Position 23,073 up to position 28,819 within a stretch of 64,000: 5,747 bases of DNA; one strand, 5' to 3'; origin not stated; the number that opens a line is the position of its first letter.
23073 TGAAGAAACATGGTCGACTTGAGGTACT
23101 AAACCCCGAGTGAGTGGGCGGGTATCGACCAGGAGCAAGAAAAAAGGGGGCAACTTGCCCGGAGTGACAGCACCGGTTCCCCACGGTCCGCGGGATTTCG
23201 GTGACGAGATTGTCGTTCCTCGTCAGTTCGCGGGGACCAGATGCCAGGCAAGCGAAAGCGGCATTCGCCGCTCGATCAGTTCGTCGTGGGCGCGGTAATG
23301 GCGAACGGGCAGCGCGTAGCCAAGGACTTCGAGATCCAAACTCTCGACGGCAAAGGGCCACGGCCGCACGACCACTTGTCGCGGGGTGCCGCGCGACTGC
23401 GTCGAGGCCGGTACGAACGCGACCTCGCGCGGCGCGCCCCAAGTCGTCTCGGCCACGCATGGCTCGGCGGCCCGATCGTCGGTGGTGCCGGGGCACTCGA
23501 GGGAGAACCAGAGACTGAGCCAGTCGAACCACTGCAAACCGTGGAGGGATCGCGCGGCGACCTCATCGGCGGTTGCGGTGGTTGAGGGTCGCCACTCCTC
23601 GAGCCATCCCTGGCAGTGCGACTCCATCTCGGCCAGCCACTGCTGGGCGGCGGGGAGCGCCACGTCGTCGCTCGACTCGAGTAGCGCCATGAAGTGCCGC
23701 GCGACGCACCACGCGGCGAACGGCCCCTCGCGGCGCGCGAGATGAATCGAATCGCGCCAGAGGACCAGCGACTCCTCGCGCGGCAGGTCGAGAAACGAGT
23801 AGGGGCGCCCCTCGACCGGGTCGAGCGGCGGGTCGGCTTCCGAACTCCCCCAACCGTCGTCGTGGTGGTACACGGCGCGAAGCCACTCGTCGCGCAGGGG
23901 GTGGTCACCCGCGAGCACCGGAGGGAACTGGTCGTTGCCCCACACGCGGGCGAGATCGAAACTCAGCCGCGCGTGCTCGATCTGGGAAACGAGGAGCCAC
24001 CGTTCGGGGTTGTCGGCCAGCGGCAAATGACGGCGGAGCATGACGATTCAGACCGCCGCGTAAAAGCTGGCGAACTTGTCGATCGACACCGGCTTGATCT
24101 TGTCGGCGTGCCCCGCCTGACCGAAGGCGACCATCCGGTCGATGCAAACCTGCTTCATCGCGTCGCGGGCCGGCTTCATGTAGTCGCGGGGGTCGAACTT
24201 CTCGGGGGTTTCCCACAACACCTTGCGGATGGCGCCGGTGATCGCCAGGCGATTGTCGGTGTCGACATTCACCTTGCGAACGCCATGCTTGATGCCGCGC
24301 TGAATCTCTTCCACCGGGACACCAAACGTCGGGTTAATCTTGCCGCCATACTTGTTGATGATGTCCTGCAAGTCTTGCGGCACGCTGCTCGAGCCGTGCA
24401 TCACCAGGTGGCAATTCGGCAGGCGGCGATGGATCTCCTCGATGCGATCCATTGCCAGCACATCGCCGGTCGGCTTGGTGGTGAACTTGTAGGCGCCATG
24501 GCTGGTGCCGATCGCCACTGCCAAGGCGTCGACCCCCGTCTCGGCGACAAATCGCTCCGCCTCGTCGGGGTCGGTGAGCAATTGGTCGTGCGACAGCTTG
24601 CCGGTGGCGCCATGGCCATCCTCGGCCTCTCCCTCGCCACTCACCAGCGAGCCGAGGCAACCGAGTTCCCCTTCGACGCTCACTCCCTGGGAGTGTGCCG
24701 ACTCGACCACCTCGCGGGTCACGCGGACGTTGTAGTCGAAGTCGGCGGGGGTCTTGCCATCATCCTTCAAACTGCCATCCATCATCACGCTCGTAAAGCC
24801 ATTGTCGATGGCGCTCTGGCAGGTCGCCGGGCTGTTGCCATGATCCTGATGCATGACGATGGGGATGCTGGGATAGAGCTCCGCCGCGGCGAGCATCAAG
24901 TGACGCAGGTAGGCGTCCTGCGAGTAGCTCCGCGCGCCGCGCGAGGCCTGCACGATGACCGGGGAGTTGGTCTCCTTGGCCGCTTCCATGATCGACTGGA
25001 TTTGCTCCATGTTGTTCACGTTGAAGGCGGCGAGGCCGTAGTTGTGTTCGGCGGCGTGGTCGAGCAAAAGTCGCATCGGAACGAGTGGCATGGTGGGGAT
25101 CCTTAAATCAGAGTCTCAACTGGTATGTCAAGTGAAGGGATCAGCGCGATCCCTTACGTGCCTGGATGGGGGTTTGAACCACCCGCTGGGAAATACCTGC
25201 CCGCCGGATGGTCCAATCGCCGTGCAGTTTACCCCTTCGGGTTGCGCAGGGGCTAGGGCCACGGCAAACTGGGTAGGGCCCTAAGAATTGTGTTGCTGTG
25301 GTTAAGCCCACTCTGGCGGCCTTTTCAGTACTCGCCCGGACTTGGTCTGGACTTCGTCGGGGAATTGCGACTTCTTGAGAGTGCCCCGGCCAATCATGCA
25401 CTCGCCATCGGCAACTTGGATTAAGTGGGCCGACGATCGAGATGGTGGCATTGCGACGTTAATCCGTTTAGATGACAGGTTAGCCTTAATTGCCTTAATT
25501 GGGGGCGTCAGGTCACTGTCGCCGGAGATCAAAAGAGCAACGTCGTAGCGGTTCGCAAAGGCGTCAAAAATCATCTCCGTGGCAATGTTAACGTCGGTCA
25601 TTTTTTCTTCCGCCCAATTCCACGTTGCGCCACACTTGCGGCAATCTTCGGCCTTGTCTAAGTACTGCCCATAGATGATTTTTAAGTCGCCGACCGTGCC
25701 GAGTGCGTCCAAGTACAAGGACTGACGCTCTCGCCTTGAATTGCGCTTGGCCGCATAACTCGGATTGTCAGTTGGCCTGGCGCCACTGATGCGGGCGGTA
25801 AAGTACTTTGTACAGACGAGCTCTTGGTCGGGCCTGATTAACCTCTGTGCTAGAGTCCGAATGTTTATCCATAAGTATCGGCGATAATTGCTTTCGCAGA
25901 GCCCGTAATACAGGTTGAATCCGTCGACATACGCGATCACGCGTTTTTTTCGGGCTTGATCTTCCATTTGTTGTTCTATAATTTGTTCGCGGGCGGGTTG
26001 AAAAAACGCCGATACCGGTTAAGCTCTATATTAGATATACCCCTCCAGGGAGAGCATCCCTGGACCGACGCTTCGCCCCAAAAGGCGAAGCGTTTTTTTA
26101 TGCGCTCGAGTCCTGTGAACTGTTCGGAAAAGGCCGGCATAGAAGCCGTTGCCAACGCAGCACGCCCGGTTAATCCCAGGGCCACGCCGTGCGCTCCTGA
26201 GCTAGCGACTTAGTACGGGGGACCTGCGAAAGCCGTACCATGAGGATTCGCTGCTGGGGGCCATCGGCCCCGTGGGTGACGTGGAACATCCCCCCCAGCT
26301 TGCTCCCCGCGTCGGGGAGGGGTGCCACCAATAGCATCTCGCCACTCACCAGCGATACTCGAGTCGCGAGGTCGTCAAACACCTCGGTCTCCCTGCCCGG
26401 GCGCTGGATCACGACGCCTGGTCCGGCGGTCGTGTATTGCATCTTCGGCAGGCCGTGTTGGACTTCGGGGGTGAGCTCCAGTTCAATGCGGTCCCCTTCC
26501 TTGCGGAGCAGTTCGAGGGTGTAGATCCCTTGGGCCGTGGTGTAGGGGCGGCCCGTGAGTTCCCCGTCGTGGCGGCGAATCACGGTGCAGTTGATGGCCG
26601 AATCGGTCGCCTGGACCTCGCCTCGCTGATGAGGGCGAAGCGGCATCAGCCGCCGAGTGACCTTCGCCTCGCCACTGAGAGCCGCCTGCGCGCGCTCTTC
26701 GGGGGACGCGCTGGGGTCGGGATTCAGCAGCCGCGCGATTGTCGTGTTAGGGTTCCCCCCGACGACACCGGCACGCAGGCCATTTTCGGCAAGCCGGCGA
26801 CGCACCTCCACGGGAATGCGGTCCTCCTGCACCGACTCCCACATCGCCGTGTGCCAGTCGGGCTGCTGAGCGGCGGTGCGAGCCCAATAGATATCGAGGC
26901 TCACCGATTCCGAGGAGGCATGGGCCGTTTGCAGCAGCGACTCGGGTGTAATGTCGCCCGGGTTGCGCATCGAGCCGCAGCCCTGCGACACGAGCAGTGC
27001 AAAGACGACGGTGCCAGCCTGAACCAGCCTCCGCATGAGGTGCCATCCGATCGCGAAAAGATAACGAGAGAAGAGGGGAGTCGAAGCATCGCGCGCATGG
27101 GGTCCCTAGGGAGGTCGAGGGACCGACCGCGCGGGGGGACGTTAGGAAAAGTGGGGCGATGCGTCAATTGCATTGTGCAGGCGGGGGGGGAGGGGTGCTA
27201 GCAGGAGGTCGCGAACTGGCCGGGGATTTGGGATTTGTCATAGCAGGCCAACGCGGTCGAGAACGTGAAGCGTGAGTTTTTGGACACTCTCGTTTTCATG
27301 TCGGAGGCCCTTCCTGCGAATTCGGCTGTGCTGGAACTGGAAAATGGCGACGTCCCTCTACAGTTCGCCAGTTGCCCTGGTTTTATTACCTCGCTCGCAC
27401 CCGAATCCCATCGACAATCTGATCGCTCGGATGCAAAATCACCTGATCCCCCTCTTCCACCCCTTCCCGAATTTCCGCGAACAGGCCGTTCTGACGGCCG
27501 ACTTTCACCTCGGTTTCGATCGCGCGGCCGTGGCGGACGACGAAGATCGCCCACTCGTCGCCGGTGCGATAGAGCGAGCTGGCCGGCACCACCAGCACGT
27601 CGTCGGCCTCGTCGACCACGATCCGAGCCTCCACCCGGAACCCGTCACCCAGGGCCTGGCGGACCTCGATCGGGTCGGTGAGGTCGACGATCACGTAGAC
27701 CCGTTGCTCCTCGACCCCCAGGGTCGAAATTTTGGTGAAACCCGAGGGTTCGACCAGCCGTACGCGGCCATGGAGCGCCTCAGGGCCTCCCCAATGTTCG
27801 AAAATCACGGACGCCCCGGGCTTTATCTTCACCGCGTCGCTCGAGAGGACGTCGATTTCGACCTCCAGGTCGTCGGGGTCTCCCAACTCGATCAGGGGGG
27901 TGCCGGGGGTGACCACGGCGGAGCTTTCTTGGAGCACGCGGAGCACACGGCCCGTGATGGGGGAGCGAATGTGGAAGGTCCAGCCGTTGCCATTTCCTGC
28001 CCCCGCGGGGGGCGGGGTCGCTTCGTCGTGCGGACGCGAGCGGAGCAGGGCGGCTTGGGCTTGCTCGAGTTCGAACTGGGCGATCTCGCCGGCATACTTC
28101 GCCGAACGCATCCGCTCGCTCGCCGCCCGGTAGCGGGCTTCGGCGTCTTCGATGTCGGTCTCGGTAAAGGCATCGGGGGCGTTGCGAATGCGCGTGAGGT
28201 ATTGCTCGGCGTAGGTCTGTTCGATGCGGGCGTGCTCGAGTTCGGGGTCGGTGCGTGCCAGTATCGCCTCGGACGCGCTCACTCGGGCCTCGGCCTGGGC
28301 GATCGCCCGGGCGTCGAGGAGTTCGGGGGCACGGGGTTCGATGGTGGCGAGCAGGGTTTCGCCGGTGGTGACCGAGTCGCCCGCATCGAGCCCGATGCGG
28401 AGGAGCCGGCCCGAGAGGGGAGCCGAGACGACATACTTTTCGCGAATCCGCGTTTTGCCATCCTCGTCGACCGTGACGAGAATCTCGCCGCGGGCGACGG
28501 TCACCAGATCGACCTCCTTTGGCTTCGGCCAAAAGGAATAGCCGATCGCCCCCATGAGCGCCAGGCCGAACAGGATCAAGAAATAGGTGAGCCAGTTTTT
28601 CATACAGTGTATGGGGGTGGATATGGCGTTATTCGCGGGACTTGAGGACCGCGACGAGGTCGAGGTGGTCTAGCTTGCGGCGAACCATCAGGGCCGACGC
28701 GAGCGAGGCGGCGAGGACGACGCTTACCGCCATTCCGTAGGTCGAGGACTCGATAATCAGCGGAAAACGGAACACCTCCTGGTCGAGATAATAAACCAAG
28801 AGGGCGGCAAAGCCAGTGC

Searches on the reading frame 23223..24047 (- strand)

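Call 70: search_protein_families(library=pfam, proteins=[window:23223-24047:-], max_evalue=0.0001)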
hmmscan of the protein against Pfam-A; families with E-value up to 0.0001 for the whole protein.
window:23223-24047:- (274 aa): 1 family
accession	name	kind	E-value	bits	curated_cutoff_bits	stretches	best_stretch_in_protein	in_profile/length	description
PF13030.11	DUF3891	-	5.6e-35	121.5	24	1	13-246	6-217/219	Protein of unknown function (DUF3891)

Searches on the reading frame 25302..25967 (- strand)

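Call 38: search_protein_families(library=pfam, proteins=[window:25302-25967:-], max_evalue=0.01)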
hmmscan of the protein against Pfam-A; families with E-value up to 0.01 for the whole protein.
window:25302-25967:- (221 aa): 1 family
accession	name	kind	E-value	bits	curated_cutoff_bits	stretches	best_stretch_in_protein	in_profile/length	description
PF01936.24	NYN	-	1.5e-10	42.2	24.2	1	13-187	5-139/145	NYN domain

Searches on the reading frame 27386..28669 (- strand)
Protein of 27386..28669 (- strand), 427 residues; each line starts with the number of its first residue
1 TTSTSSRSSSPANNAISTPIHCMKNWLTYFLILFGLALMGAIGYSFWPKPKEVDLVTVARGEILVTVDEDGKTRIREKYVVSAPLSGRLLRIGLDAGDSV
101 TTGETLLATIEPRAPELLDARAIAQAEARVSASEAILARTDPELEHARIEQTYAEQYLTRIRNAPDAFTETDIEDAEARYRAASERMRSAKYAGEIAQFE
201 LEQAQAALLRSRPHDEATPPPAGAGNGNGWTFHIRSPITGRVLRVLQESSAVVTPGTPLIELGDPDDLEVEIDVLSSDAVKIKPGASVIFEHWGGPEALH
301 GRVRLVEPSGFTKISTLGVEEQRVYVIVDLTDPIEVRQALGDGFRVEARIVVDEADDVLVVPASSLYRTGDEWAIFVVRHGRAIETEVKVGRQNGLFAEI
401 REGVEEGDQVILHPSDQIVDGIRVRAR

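Call 70: search_protein_families(library=pfam, proteins=[window:27386-28669:-], max_evalue=0.0001)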
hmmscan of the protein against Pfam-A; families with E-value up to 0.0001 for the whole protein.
window:27386-28669:- (427 aa): 2 families
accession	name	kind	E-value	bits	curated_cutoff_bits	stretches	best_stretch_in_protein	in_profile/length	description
PF13437.12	HlyD_3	-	1.5e-14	55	22.2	1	234-333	2-96/106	HlyD family secretion protein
PF16576.10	HlyD_D23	-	1.1e-08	35.1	30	1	126-309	8-187/214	Barrel-sandwich domain of CusB or HlyD membrane-fusion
